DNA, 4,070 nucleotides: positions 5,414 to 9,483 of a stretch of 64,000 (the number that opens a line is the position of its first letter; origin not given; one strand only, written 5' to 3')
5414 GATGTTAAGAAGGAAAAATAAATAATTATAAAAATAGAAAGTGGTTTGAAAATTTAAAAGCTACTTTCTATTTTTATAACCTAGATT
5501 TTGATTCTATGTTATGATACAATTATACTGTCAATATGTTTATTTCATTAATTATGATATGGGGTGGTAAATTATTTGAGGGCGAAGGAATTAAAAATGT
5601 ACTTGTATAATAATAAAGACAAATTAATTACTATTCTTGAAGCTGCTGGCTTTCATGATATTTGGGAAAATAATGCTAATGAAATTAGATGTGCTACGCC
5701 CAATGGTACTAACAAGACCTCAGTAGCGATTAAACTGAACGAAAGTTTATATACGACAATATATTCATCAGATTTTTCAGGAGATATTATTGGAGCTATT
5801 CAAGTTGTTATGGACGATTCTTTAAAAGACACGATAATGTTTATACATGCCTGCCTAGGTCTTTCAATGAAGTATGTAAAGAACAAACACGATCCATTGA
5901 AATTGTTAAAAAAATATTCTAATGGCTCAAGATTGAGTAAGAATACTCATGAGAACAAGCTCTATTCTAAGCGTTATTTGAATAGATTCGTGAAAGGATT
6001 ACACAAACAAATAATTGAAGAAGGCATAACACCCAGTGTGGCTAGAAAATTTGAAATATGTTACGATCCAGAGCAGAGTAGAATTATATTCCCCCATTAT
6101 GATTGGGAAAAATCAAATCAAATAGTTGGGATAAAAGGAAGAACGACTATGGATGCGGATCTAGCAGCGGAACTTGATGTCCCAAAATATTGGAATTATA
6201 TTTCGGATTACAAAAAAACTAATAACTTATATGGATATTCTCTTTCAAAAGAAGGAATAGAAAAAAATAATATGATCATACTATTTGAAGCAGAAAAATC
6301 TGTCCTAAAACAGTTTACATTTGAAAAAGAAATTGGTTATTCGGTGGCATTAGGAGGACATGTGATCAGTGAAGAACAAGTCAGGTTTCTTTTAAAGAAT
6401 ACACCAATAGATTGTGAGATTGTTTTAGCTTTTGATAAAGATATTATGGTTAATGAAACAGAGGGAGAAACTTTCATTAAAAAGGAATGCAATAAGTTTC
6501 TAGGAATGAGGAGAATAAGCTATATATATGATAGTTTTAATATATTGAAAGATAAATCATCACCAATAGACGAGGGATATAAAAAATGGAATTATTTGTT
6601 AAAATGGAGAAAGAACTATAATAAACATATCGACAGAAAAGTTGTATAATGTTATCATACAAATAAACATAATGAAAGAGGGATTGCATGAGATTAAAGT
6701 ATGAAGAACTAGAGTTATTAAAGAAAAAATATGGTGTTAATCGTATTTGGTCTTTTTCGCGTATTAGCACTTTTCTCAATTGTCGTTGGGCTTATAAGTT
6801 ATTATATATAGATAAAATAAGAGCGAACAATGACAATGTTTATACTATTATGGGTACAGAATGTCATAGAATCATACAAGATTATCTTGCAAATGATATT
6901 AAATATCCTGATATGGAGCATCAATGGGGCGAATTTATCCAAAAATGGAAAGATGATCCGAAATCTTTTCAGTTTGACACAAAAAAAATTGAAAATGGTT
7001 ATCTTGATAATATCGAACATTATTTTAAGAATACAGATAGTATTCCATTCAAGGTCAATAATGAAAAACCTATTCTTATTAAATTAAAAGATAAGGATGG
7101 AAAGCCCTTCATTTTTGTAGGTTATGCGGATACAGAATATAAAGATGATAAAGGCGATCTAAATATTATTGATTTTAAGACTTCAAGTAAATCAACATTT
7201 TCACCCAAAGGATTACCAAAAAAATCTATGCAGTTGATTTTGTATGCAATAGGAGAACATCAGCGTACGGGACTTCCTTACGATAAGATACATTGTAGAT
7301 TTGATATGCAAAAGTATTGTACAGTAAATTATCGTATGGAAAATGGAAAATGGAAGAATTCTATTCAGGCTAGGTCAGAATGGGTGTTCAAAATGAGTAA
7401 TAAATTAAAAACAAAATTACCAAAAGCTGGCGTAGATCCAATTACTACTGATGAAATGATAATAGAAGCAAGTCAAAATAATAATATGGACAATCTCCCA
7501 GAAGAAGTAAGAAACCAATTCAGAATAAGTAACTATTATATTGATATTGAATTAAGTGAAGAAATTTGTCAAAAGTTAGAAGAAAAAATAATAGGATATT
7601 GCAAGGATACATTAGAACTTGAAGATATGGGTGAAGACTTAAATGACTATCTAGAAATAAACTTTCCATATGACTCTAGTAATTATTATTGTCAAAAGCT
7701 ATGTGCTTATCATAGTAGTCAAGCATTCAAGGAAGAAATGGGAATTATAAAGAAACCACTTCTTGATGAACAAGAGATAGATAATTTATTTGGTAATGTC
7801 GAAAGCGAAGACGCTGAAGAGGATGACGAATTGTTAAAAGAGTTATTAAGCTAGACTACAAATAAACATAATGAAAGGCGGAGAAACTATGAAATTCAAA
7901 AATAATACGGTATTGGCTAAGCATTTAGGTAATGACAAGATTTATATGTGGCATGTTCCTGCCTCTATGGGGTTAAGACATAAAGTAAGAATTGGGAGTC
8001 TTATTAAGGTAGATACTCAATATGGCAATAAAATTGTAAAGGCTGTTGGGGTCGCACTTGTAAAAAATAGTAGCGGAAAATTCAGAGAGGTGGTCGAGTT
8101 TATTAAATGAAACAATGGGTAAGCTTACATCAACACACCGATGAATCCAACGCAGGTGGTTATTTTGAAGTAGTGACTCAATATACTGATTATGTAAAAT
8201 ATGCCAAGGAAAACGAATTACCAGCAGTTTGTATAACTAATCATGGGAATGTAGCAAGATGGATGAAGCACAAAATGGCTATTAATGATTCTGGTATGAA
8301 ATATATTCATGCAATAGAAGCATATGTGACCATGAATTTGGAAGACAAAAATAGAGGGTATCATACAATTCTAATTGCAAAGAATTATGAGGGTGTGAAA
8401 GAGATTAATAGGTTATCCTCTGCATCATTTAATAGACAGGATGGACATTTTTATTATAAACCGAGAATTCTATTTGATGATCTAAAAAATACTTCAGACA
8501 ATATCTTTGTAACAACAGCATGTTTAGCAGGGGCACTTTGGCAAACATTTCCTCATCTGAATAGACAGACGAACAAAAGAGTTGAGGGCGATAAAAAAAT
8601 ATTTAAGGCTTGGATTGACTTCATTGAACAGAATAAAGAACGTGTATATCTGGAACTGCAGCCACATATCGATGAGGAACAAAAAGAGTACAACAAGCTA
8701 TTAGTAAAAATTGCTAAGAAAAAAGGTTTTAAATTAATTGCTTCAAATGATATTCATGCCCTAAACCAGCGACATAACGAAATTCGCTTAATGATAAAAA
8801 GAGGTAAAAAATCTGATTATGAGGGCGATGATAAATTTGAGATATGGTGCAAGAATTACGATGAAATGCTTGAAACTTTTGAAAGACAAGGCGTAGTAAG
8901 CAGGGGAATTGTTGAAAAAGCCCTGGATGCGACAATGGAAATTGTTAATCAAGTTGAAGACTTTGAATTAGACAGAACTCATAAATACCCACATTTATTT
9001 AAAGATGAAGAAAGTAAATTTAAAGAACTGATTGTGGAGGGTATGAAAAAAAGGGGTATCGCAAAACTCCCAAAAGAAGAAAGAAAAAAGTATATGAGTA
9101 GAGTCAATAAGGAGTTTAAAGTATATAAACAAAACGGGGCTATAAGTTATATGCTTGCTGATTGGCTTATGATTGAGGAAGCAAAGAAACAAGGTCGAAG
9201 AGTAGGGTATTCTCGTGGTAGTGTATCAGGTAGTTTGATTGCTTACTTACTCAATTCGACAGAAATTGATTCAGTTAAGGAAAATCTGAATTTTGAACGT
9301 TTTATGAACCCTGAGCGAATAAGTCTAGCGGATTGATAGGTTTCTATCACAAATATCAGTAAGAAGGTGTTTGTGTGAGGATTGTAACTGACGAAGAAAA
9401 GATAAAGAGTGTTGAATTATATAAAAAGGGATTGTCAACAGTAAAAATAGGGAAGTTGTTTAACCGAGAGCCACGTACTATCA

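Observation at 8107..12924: DnaE-type (C-family) replicative polymerase split into three exons by two group I introns, one carrying a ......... homing endonuclease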

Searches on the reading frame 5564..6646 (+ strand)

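Call 71: search_protein_families(library=phrogs, proteins=[window:5564-6646:+], max_evalue=0.00001)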
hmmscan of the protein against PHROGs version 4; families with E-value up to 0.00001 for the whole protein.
window:5564-6646:+ (361 aa): 2 families
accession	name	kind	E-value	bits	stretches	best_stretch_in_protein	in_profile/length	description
phrog_47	-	DNA, RNA and nucleotide metabolism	4.2e-26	92.8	1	135-352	134-336/947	DNA primase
phrog_6444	-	DNA, RNA and nucleotide metabolism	1.5e-13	51.4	1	171-293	201-312/577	DNA primase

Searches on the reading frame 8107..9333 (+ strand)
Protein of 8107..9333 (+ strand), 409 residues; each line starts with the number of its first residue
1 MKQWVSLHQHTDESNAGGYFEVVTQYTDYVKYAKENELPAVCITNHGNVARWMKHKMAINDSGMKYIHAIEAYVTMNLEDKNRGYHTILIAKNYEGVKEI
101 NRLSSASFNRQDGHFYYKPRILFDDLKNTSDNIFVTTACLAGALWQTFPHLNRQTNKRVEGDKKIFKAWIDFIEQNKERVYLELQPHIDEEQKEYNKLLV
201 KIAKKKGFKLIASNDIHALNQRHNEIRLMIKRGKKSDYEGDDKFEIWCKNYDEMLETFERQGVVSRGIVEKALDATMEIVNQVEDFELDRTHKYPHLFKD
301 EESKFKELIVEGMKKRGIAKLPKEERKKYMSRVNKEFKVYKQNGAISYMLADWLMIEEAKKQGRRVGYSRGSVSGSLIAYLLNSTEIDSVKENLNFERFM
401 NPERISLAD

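Call 6: search_protein_families(library=pfam, proteins=[window:8107-9333:+], max_evalue=0.01)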
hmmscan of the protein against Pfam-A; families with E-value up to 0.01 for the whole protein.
window:8107-9333:+ (409 aa): 2 families
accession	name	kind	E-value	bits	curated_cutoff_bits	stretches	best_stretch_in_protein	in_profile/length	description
PF07733.18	DNA_pol3_alpha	-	5e-25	89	23.9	1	304-409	2-103/260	Bacterial DNA polymerase III alpha NTPase domain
PF02811.25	PHP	-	9.1e-22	78.6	26.4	1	7-187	2-164/164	PHP domain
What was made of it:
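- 8107..9333 (+): Exon 1 of the DnaE-type polymerase (409 codons): PHP domain plus the first part of the Pol III alpha catalytic domain. It ends with the GAU codon for the Asp aligned with E. coli D401. Pfam PHP (E 9e-22) and DNA_pol3_alpha profile positions 2-103/260 (call 6).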

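Call 11: search_dna_similar(query=window:8107-9333:+, collection=phages, mode=protein, max_rows=30)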
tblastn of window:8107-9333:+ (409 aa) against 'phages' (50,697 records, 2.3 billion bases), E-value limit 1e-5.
Records with a match: 1021; places in all: 1021; records where one place covers at least 80% of the query: 874.
Best place of each record, by identity: <60% 1021.
By first word of the organism name: Mycobacterium 282; Streptomyces 211; Gordonia 130; Bacillus 99; Bacteriophage 42; Staphylococcus 42; Microbacterium 36; Lactococcus 22; Rhodococcus 20; Enterococcus 19; and 38 more.
By host as written in the record: Mycobacterium smegmatis mc2 155 204; Streptomyces griseus ATCC 10137 81; - 68; Gordonia terrae 3612 65; Streptomyces lividans JI 1326 44; Mycobacterium smegmatis mc#155 37; Gordonia rubripertincta NRRL B-16540 35; Microbacterium foliorum NRRL B-24224 25; and 157 more.
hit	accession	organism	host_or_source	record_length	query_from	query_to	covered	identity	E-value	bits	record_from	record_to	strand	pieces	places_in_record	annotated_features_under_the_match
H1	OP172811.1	Lysinibacillus phage LC76P1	Lysinibacillus capsici DO76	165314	4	409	99%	43.0%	7e-76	323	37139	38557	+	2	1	hypothetical protein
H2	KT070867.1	Bacillus phage PBC2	Bacillus cereus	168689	1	409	100%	42.6%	4e-94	315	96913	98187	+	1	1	DNA polymerase III alpha subunit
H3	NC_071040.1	Bacillus phage PBC2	Bacillus cereus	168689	1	409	100%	42.6%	4e-94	315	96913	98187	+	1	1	DNA polymerase III alpha subunit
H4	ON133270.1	Bacillus phage 2S-4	Rosselomorea vietnamensis FJAT-46955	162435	1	409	100%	42.4%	7e-97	322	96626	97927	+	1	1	DNA-directed DNA polymerase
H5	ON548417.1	Bacillus phage vB_BanS-Thrax1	Bacillus anthracis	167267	1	409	100%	42.4%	2e-94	315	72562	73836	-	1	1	DNA polymerase III alpha subunit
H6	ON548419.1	Bacillus phage vB_BanS-Thrax3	Bacillus anthracis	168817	1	409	100%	42.4%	2e-94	315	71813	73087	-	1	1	DNA polymerase III alpha subunit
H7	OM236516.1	Bacillus phage FADO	Bacillus subtilis BEST7003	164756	1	409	100%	42.2%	1e-96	322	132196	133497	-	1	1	DNA polymerase III alpha subunit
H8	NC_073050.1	Bacillus phage FADO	Bacillus subtilis BEST7003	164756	1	409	100%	42.2%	1e-96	322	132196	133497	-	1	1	DNA polymerase III alpha subunit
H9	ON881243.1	Bacillus phage PK-3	Bacillus sp.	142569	1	409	100%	42.2%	2e-96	321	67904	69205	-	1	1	PHP domain-containing protein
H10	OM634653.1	Bacillus phage vB_BsuS_PJN02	Bacillus subtilis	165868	1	409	100%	42.2%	3e-96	321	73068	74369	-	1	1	DNA polymerase III alpha subunit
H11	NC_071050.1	Bacillus phage vB_BsuS_PJN02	Bacillus subtilis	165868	1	409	100%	42.2%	3e-96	321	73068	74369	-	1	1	DNA polymerase III alpha subunit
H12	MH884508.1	Bacillus phage vB_BcoS-136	Bacillus cohnii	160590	1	409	100%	41.7%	3e-93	312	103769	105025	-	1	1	dnaE: DNA polymerase III subunit alpha | putative NHN endonuclease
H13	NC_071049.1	Bacillus phage vB_BcoS-136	Bacillus cohnii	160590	1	409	100%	41.7%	3e-93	312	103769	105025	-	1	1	dnaE: DNA polymerase III subunit alpha | HNH endonuclease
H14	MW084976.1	Bacillus phage Kirov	Bacillus cereus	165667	1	409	100%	41.1%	1e-93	313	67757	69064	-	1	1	DNA polymerase III alpha subunit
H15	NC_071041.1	Bacillus phage Kirov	Bacillus cereus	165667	1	409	100%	41.1%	1e-93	313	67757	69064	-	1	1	DNA polymerase III alpha subunit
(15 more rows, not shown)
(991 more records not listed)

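Call 13: get_annotated_region(hit=H2, flank=4000)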
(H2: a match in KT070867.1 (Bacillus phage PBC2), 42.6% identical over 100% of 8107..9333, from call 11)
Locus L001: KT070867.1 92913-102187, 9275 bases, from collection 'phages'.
description: Bacillus phage PBC2, complete genome.
organism: Bacillus phage PBC2 (NCBI taxid 1675029)
taxonomy: Viruses; Duplodnaviria; Heunggongvirae; Uroviricota; Caudoviricetes; Andregratiavirinae; Haetaevirus; Haetaevirus PBC2
host: Bacillus cereus; source: -; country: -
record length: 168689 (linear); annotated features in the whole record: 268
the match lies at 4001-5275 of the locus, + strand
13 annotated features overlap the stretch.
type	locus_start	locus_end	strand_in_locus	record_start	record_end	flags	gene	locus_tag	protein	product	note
CDS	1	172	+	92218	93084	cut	-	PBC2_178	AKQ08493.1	thymidylate synthase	-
CDS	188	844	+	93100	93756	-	-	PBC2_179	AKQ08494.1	hypothetical protein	-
CDS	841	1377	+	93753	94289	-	-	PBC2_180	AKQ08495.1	putative dihydrofolate reductase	-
CDS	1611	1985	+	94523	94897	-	-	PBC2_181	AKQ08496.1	hypothetical protein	-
CDS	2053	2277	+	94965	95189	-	-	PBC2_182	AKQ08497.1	hypothetical protein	-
CDS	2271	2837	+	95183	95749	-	-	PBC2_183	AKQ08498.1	hypothetical protein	-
CDS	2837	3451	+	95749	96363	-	-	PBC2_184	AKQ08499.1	putative tymidine kinase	-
CDS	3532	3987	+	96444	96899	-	-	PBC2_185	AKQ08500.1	hypothetical protein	-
CDS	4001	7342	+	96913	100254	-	-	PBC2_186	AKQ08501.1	DNA polymerase III alpha subunit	-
CDS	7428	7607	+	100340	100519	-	-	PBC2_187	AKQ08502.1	hypothetical protein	-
CDS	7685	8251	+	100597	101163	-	-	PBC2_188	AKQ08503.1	hypothetical protein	-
CDS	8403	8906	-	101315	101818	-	-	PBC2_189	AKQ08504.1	hypothetical protein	-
CDS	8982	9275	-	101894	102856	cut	-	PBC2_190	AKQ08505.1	hypothetical protein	-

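Call 14: get_annotated_region(hit=H12, flank=6000)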
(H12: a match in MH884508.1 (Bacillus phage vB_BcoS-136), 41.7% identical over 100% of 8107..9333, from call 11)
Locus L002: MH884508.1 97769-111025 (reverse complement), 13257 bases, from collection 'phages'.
description: Bacillus phage vB_BcoS-136, complete genome.
organism: Bacillus phage vB_BcoS-136 (NCBI taxid 2419619)
taxonomy: Viruses; Duplodnaviria; Heunggongvirae; Uroviricota; Caudoviricetes; Kenyattavirus; Kenyattavirus kv136
host: Bacillus cohnii; source: Lake Elmenteita sediment; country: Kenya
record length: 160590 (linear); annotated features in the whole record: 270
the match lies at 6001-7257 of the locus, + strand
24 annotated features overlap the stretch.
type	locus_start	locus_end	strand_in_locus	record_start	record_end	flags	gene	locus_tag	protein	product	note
CDS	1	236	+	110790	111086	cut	-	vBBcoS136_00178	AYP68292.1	hypothetical protein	weak similarity to YP_008873375 hypothetical protein [Bacillus phage vB_BanS-Tsamsa]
CDS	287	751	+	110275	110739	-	-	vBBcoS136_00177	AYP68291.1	hypothetical protein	putative homolog of YP_008873437 hypothetical protein [Bacillus phage vB_BanS-Tsamsa], hypothetical protein T548_0144 ...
CDS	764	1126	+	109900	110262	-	-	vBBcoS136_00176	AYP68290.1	hypothetical protein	putative homolog of WP_016094834 hypothetical protein [Bacillus cereus]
CDS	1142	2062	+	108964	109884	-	thyA1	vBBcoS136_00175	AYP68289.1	thymidylate synthase 1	putative homolog of thymidylate synthase [Bacillus vallismortis], gp124 [Bacillus phage G], thymidylate synthase ...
CDS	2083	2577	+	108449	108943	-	dfrA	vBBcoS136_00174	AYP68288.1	dihydrofolate reductase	putative homolog of YP_008873442 hypothetical protein [Bacillus phage vB_BanS-Tsamsa] and dihydrofolate reductase ...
CDS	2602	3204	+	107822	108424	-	clpP2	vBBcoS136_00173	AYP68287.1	ATP-dependent Clp protease proteolytic subunit 2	putative homolog of YP_008873443 hypothetical protein [Bacillus phage vB_BanS-Tsamsa]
regulatory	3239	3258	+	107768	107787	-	-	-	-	terminator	putative transcriptional terminator, -14.30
CDS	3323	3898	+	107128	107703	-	-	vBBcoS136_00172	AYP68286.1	hypothetical protein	putative homolog of YP_008873444 hypothetical protein [Bacillus phage vB_BanS-Tsamsa] and hypothetical protein SfVp30 ...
CDS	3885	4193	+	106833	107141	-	-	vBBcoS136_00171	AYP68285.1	hypothetical protein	-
CDS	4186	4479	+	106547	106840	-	-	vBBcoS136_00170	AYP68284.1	thymidine kinase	putative homolog of N-terminal part of YP_008873445 hypothetical protein [Bacillus phage vB_BanS-Tsamsa]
CDS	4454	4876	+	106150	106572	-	-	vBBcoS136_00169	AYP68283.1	thymidine kinase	putative homolog of hypothetical protein JCM19055_2389 [Geomicrobium sp. JCM 19055], similar to C-terminal part of ...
CDS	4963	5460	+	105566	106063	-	-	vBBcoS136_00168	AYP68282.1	hypothetical protein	putative homolog of YP_008873446 hypothetical protein [Bacillus phage vB_BanS-Tsamsa]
CDS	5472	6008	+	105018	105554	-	-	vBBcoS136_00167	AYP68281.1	putative NHN endonuclease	putative homolog of hypothetical protein BF15_07605 [Bacillus thuringiensis], HNH endonuclease III [Bacillus phage ...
CDS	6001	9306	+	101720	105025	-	dnaE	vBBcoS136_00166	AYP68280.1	DNA polymerase III subunit alpha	putative homolog of DNA polymerase III, alpha subunit [Paenibacillus sp. HGH0039] and YP_008873447 hypothetical protein ...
regulatory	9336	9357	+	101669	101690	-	-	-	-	terminator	putative transcriptional terminator, -11.70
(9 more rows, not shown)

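Call 15: get_annotated_region(hit=H1, flank=6000)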
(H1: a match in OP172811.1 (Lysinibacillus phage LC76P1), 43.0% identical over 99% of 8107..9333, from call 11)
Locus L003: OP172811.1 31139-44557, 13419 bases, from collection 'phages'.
description: Lysinibacillus phage LC76P1, complete genome.
organism: Lysinibacillus phage LC76P1 (NCBI taxid 2968682)
taxonomy: Viruses; Duplodnaviria; Heunggongvirae; Uroviricota; Caudoviricetes
host: Lysinibacillus capsici DO76; source: municipal sewage; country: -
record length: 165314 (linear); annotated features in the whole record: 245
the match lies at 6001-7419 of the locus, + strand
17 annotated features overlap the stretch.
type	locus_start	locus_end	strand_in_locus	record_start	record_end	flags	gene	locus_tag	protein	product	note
CDS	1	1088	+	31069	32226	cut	-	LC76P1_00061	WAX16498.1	hypothetical protein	-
CDS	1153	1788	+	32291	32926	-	-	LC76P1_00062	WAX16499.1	hypothetical protein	-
CDS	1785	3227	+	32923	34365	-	-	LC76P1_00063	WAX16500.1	hypothetical protein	-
CDS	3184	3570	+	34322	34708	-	-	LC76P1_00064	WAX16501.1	hypothetical protein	-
CDS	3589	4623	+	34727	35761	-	-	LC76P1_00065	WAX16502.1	hypothetical protein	-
CDS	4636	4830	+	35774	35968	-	-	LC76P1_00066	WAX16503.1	hypothetical protein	-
CDS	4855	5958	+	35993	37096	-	-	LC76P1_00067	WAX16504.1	hypothetical protein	-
CDS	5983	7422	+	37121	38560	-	-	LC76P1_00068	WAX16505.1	hypothetical protein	-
CDS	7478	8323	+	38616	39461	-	-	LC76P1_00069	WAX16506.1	hypothetical protein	-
CDS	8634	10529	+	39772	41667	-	-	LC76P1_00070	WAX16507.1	hypothetical protein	-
CDS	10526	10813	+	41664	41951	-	-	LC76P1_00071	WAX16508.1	hypothetical protein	-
CDS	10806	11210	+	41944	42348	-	-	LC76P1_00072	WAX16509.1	hypothetical protein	-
CDS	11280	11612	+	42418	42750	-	-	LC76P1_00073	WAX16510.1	hypothetical protein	-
CDS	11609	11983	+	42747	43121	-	-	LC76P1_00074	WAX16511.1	hypothetical protein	-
CDS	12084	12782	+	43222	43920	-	-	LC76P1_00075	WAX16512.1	hypothetical protein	-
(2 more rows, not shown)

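Call 20: find_encoding_contigs(protein=window:8107-9333:+, flank=10000, max_places=6)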
Protein window:8107-9333:+ (409 aa): 2 contigs read that carry it; 2 places shown.
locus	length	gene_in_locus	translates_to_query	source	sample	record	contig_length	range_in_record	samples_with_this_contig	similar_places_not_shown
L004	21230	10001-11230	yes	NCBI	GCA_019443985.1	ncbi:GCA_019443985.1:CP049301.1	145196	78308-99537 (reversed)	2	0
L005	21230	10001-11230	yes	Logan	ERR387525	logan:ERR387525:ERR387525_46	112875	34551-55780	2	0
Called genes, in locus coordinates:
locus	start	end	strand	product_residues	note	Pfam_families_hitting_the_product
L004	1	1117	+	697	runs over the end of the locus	PF16467:DUF5048 (weak)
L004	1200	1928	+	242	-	-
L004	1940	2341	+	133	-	-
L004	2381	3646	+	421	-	-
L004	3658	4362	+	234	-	-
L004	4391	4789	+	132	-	-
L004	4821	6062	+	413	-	PF01183:Glyco_hydro_25, PF01476:LysM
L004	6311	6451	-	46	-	-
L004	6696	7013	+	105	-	-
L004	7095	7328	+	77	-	-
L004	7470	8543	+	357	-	-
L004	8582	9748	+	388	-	PF12705:PDDEXK_1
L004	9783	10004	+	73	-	-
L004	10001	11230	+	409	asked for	PF02811:PHP, PF07733:DNA_pol3_alpha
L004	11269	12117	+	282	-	PF14528:LAGLIDADG_3 (faint)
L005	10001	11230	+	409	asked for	PF02811:PHP, PF07733:DNA_pol3_alpha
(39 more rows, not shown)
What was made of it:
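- Identical exon 1, endonuclease and exon 3 product lengths appear in an independent assembly of a sequencing run (Logan ERR387525, call 20).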

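Call 47: list_cluster_members(proteins=[window:8107-9333:+, window:9375-10220:+, P0001])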
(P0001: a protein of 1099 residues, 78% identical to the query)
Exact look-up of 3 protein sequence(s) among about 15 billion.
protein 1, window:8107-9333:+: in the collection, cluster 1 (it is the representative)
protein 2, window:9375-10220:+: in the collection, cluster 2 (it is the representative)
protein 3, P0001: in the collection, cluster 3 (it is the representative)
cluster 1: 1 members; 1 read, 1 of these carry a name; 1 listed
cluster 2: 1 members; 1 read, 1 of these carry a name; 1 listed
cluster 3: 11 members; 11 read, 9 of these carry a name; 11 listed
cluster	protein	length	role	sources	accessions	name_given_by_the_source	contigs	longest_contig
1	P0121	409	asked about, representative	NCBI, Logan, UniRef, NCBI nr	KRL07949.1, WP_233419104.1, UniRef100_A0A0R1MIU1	PHP domain-containing protein [Liquorilactobacillus hordei] | DNA polymerase III DnaE n=1 Tax=Liquorilactobacillus hordei DSM 19519 TaxID=1423759 ...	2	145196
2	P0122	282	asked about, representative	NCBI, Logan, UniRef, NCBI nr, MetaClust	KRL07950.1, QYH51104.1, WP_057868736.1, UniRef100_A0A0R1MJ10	helix-turn-helix domain-containing protein [Liquorilactobacillus hordei] | DOD-type homing endonuclease domain-containing protein n=1 Tax=Liquorilactobacillus ... | status=active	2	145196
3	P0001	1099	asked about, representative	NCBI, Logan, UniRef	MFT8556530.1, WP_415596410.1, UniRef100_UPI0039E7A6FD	PHP domain-containing protein [Liquorilactobacillus hordei] | PHP domain-containing protein n=1 Tax=Liquorilactobacillus hordei TaxID=468911 ...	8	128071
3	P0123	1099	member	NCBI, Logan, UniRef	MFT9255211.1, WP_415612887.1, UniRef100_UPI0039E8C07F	PHP domain-containing protein [Liquorilactobacillus hordei] | PHP domain-containing protein n=1 Tax=Liquorilactobacillus hordei TaxID=468911 ...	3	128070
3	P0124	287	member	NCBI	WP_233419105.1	hypothetical protein [Liquorilactobacillus hordei]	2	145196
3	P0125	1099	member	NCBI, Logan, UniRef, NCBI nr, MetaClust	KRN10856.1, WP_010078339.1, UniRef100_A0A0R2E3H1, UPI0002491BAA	PHP domain-containing protein [Liquorilactobacillus mali] | DNA polymerase III DnaE n=1 Tax=Liquorilactobacillus mali KCTC 3596 = DSM 20444 ... | status=active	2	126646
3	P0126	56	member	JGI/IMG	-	pyruvate/2-oxoglutarate dehydrogenase complex dihydrolipoamide dehydrogenase (E3) ...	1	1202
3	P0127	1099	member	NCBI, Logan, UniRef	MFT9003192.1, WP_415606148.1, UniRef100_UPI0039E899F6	MAG: PHP domain-containing protein [Liquorilactobacillus hordei] | PHP domain-containing protein n=1 Tax=Liquorilactobacillus hordei TaxID=468911 ...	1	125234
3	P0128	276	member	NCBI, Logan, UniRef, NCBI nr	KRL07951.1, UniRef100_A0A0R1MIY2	DNA polymerase III DnaE [Liquorilactobacillus hordei DSM 19519] | DNA polymerase III DnaE n=2 Tax=Liquorilactobacillus hordei TaxID=468911 ...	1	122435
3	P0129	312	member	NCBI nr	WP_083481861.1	hypothetical protein [Liquorilactobacillus hordei]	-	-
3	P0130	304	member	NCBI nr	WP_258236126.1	hypothetical protein [Liquorilactobacillus hordei]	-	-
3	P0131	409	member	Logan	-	-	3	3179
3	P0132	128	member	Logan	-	-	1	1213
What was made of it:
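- ORF callers and RefSeq list the pieces as separate proteins (calls 20, 47).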
